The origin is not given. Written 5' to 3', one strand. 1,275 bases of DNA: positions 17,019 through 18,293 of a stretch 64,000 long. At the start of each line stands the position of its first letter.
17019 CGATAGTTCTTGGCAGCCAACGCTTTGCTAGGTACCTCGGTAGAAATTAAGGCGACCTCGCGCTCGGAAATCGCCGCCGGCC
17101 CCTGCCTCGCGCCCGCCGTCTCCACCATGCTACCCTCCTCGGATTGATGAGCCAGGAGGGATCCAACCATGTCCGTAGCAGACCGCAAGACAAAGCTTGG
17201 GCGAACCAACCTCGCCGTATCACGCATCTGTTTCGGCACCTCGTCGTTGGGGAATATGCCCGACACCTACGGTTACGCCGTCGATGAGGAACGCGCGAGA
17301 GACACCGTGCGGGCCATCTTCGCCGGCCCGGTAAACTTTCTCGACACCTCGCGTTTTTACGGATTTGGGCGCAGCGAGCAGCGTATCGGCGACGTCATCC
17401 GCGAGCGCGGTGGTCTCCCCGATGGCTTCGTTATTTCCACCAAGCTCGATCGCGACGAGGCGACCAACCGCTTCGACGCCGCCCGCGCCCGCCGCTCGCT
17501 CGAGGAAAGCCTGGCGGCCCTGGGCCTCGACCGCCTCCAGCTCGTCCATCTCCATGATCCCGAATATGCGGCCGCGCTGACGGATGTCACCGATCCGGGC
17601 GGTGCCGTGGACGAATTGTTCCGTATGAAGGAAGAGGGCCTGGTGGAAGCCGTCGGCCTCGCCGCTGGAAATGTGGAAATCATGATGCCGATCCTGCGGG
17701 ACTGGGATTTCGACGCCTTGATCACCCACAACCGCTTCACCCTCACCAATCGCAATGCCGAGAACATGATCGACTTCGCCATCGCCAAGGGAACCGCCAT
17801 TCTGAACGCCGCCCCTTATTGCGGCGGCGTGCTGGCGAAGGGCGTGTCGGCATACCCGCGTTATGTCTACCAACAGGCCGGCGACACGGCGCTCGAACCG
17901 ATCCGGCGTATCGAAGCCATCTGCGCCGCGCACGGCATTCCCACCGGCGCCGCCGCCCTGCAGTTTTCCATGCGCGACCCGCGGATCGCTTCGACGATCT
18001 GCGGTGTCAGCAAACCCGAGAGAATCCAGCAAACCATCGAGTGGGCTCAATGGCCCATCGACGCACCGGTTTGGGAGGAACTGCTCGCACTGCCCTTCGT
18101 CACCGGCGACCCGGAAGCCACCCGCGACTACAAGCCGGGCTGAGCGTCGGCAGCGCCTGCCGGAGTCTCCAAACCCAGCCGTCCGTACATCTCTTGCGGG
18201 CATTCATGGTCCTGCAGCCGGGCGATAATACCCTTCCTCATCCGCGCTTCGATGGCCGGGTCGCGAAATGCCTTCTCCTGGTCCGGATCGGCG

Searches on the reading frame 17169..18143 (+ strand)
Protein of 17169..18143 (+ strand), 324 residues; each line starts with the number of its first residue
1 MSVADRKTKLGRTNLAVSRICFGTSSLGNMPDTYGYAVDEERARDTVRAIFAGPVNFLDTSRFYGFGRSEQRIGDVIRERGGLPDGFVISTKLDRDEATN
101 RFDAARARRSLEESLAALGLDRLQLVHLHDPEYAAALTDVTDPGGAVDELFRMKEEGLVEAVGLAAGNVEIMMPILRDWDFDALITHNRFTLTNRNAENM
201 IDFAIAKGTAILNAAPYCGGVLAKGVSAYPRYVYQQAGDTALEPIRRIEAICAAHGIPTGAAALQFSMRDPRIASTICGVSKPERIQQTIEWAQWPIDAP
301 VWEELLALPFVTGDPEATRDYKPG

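Call 6: search_protein_families(library=pfam, proteins=[window:17169-18143:+])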
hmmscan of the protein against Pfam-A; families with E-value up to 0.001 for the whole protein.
window:17169-18143:+ (324 aa): 1 family
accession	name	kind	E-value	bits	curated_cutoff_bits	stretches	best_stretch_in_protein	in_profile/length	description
PF00248.27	Aldo_ket_red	-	1e-39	136.8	24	1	19-305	1-286/291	Aldo/keto reductase family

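Call 7: search_protein_families(library=ncbifam, proteins=[window:17169-18143:+])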
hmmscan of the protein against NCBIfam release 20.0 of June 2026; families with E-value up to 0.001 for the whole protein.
window:17169-18143:+ (324 aa): 7 families
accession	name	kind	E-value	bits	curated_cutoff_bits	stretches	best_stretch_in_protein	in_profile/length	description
NF007695.0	PRK10376.1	subfamily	6.4e-13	48.4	280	1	14-216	14-214/290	oxidoreductase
NF049922.1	MethglyxlRedYdjG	equivalog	4.7e-12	45.6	550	1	7-225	3-228/326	NADH-dependent methylglyoxal reductase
TIGR01293.1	Kv_beta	subfamily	4.6e-10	39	365.4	1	9-128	5-116/319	voltage-dependent potassium channel subunit beta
NF007388.0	PRK09912.1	subfamily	4.3e-07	29.1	448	1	32-290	34-312/346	L-glyceraldehyde 3-phosphate reductase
NF008377.0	PRK11172.1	equivalog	2.4e-05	23.7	327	1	40-210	15-174/267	2,5-didehydrogluconate reductase DkgB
NF007912.0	PRK10625.1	equivalog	2.9e-05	23.6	415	0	227-307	260-336/346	NADP(H)-dependent aldo-keto reductase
NF008598.0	PRK11565.1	equivalog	8.6e-05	21.7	425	1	43-172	30-145/275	2,5-didehydrogluconate reductase DkgA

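Call 37: search_solved_structures(query=window:17169-18143:+, max_evalue=1e-10)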
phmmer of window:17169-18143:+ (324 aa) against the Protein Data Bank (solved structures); distinct sequences matched with E-value up to 1e-10: 12.
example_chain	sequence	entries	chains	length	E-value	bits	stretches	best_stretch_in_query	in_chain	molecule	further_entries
7lh6_B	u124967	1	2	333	6e-30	108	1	8-305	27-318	L-galactose dehydrogenase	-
9w6y_A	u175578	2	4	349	1.4e-28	103.5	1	8-306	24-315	L-galactose dehydrogenase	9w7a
7ezi_A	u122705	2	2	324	2.5e-28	102.7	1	9-293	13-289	L-galactose dehydrogenase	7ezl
8scc_A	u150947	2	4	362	5.4e-28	101.6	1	9-306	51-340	L-galactose dehydrogenase | L-galactose dehydrogenase isoform X1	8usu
7smi_A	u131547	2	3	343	1.3e-25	93.7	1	7-290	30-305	L-galactose dehydrogenase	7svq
1pyf_A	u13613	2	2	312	1.5e-17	67.3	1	6-225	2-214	IolS protein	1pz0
4exa_A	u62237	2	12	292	1.9e-17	66.9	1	6-265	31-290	Putative uncharacterized protein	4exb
8hnq_A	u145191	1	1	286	1e-12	51.4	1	14-221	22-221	NADPH-dependent aldo/keto reductase AKR13B2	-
9nz6_A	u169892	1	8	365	1.2e-11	47.9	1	24-296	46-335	Oxidoreductase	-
8xr2_A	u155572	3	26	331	1.5e-11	47.6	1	8-297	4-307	Aldo/keto reductase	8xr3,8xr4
8jwk_A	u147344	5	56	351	1.6e-11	47.5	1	8-297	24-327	Aldo/keto reductase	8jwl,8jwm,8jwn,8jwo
1pz1_A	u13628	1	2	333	5.5e-11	45.7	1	8-173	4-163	General stress protein 69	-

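Call 44: search_solved_structures(query=window:17169-18143:+, max_evalue=0.01)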
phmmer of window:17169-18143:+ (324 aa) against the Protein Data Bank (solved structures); distinct sequences matched with E-value up to 0.01: 54.
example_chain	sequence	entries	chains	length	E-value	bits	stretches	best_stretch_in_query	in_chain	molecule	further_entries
7lh6_B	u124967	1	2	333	6e-30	108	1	8-305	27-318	L-galactose dehydrogenase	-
9w6y_A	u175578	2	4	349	1.4e-28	103.5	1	8-306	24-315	L-galactose dehydrogenase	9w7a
7ezi_A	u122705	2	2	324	2.5e-28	102.7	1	9-293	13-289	L-galactose dehydrogenase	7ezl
8scc_A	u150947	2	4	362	5.4e-28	101.6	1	9-306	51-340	L-galactose dehydrogenase | L-galactose dehydrogenase isoform X1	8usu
7smi_A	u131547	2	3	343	1.3e-25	93.7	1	7-290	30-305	L-galactose dehydrogenase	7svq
1pyf_A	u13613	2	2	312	1.5e-17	67.3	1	6-225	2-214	IolS protein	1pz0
4exa_A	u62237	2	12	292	1.9e-17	66.9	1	6-265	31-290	Putative uncharacterized protein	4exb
8hnq_A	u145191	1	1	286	1e-12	51.4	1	14-221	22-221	NADPH-dependent aldo/keto reductase AKR13B2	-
9nz6_A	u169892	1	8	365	1.2e-11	47.9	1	24-296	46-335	Oxidoreductase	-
8xr2_A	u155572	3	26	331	1.5e-11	47.6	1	8-297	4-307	Aldo/keto reductase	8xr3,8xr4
8jwk_A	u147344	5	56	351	1.6e-11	47.5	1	8-297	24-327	Aldo/keto reductase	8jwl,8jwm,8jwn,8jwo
1pz1_A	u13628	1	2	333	5.5e-11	45.7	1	8-173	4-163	General stress protein 69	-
8k1i_A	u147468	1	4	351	1e-10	44.8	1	44-176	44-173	NADP-dependent oxidoreductase domain-containing protein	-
9yeb_A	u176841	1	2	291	4.5e-09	39.4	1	9-195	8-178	Oxidoreductase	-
7utf_A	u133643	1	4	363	4.9e-09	39.3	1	9-132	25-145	Putative oxidoreductase, aryl-alcohol dehydrogenase like protein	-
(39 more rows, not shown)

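Call 57: find_related_loci(query=window:17169-18140:+, collection=metagenome_contigs, flank=7000)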
Query window:17169-18140:+ (324 aa) in metagenome_contigs; peptide patterns used: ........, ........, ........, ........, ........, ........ (x = any residue, [..] = any of these).
201 stretches matched a pattern; 104 encode a relative of the query (tblastn E <= 1e-3); the best 80 are kept; 80 distinct loci.
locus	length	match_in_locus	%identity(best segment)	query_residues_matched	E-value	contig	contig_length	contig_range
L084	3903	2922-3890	77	2-324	2e-180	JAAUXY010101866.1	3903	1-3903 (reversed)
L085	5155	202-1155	79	7-324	3e-175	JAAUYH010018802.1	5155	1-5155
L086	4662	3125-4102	78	1-324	7e-176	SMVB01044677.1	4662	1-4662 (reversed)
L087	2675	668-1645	76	1-324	3e-180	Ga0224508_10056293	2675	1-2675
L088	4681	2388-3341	75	7-324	7e-170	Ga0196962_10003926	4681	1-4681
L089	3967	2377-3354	74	1-324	5e-170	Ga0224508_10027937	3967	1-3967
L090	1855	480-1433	75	7-324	5e-177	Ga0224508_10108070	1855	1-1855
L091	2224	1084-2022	73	12-324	6e-174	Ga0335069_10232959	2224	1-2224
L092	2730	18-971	74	7-324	2e-171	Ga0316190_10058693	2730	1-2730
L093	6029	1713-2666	76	7-324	2e-162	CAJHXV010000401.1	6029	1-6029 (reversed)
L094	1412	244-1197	73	7-324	1e-176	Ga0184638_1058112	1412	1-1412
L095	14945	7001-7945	73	10-324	4e-160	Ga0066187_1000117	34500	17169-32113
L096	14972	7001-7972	71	1-324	3e-159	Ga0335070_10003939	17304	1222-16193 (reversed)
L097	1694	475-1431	72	6-324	5e-171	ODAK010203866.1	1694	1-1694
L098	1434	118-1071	72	7-324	2e-171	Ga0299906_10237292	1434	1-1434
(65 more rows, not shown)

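Call 69: search_solved_structures(query=window:17169-18140:+, max_evalue=1e-20, show_alignments=2)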
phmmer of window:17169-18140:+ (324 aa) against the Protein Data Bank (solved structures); distinct sequences matched with E-value up to 1e-20: 5.
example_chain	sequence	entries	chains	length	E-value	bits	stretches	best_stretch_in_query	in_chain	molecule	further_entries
7lh6_B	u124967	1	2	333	6e-30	108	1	8-305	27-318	L-galactose dehydrogenase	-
9w6y_A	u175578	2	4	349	1.4e-28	103.5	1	8-306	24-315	L-galactose dehydrogenase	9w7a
7ezi_A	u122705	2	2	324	2.5e-28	102.7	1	9-293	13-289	L-galactose dehydrogenase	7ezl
8scc_A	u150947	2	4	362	5.4e-28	101.6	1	9-306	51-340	L-galactose dehydrogenase | L-galactose dehydrogenase isoform X1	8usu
7smi_A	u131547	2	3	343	1.3e-25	93.7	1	7-290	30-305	L-galactose dehydrogenase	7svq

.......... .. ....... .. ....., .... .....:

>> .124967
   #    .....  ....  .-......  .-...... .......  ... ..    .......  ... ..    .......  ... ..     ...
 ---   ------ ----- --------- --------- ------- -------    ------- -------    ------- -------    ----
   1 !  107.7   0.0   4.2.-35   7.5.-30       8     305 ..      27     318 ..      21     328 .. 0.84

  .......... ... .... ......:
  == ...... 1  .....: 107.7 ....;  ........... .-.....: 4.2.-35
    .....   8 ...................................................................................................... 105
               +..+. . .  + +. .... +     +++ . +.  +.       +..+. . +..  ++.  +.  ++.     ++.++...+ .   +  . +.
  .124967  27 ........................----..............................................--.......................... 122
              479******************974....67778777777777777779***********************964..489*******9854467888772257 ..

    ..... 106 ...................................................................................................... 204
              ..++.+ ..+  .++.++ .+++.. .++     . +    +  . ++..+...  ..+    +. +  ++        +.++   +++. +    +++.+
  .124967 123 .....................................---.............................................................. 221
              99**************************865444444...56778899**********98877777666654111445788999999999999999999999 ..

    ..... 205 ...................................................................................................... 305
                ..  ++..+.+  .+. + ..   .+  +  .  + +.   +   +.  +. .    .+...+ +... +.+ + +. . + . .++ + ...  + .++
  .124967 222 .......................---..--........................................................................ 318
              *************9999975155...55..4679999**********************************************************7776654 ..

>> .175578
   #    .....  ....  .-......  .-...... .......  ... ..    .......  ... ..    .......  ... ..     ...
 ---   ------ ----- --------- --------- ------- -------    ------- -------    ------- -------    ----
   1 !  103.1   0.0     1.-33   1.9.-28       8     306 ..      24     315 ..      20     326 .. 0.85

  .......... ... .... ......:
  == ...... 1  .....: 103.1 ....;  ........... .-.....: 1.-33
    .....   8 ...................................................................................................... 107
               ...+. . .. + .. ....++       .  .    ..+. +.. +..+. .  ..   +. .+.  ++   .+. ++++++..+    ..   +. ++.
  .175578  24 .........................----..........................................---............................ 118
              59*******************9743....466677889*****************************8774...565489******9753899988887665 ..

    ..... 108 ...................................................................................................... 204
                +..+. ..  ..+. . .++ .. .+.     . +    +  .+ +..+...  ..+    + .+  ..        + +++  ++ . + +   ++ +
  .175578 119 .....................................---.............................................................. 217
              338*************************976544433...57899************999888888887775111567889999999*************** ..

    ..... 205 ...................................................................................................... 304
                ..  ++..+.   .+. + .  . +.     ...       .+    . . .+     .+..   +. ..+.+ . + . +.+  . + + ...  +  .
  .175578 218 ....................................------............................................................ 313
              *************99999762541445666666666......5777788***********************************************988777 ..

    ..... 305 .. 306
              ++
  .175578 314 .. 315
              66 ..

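Call 73: list_cluster_members(proteins=[P0001, window:17169-18140:+, window:18128-19690:-])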
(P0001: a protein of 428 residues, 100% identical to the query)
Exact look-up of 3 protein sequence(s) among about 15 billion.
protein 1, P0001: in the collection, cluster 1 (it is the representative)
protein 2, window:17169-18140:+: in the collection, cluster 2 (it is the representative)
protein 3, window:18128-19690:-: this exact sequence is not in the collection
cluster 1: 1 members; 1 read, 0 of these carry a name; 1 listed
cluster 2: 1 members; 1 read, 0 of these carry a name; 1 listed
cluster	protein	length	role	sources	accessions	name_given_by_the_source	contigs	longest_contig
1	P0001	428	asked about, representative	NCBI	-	-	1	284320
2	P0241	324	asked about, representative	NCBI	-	-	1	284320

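Call 87: find_homologous_proteins(query=window:17169-18140:+, max_evalue=1e-20)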
Query window:17169-18140:+ (324 aa): 5463 proteins with E <= 1e-20 among 8000 candidates; the best 120 are listed.
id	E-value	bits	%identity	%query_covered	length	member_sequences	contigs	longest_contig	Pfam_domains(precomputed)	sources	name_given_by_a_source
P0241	2.4e-215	732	100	100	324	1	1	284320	PF00248.28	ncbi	-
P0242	2.5e-179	614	85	99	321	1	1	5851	PF00248.28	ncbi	ncbi:MAG: aldo/keto reductase [Alphaproteobacteria bacterium]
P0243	1.6e-177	608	84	99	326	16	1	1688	PF00248.28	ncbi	-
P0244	3.0e-176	604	84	98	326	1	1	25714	PF00248.28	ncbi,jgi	-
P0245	1.8e-175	601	82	100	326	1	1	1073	PF00248.28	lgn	-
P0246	3.2e-175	600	82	99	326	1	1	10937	PF00248.28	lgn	-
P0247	7.1e-172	589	82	99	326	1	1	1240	PF00248.28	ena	-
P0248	1.4e-170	585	80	99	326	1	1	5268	PF00248.28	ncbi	ncbi:MAG: aldo/keto reductase [Alphaproteobacteria bacterium]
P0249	1.1e-168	579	79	98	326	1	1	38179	PF00248.28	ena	-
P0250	5.7e-168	576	78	98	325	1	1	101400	PF00248.28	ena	-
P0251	1.2e-167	575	78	100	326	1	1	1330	PF00248.28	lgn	-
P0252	6.1e-167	573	77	100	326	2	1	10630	PF00248.28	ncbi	-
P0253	8.5e-167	572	77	98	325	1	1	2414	PF00248.28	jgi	jgi:D-threo-aldose 1-dehydrogenase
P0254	8.9e-167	572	79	98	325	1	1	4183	PF00248.28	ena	-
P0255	1.7e-166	572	78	100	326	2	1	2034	PF00248.28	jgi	jgi:D-threo-aldose 1-dehydrogenase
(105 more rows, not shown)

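Call 88: find_encoding_contigs(protein=P0244, flank=7000, max_places=2)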
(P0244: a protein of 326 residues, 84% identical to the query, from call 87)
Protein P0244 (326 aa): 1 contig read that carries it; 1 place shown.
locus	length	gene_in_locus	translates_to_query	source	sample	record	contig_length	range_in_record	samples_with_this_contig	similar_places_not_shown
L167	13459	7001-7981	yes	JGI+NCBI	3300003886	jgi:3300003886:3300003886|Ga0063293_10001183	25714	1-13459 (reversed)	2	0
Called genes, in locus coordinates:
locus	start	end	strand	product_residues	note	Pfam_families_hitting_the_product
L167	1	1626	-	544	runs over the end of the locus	PF01547:SBP_bac_1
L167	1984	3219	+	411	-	PF00480:ROK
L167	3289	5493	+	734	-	PF05226:CHASE2, PF00211:Guanylate_cyc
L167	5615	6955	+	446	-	PF04773:FecR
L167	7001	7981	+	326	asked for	PF00248:Aldo_ket_red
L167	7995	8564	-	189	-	-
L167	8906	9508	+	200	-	PF00691:OmpA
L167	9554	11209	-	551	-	PF00732:GMC_oxred_N, PF00890:FAD_binding_2 (faint), PF01266:DAO, PF05199:GMC_oxred_C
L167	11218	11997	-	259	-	PF00378:ECH_1, PF16113:ECH_2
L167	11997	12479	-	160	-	-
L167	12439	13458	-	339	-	?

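Call 89: find_encoding_contigs(protein=P0250, flank=7000, max_places=2)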
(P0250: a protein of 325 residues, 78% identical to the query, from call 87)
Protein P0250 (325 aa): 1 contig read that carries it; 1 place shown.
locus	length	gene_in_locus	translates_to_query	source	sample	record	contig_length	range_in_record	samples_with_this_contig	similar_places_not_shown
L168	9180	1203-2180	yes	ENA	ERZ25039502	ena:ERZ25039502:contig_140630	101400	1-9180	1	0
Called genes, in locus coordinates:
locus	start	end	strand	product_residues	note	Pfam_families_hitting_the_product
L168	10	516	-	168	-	-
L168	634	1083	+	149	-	PF00816:Histone_HNS (weak)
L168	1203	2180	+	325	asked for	PF00248:Aldo_ket_red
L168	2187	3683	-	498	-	PF00392:GntR, PF00155:Aminotran_1_2, PF12897:Asp_aminotransf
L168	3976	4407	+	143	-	PF12973:Cupin_7, PF07883:Cupin_2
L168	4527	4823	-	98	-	PF20254:DMFA2_C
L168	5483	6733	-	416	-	PF13385:Laminin_G_3 (weak), PF20254:DMFA2_C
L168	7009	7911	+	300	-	PF00850:Hist_deacetyl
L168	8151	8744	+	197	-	-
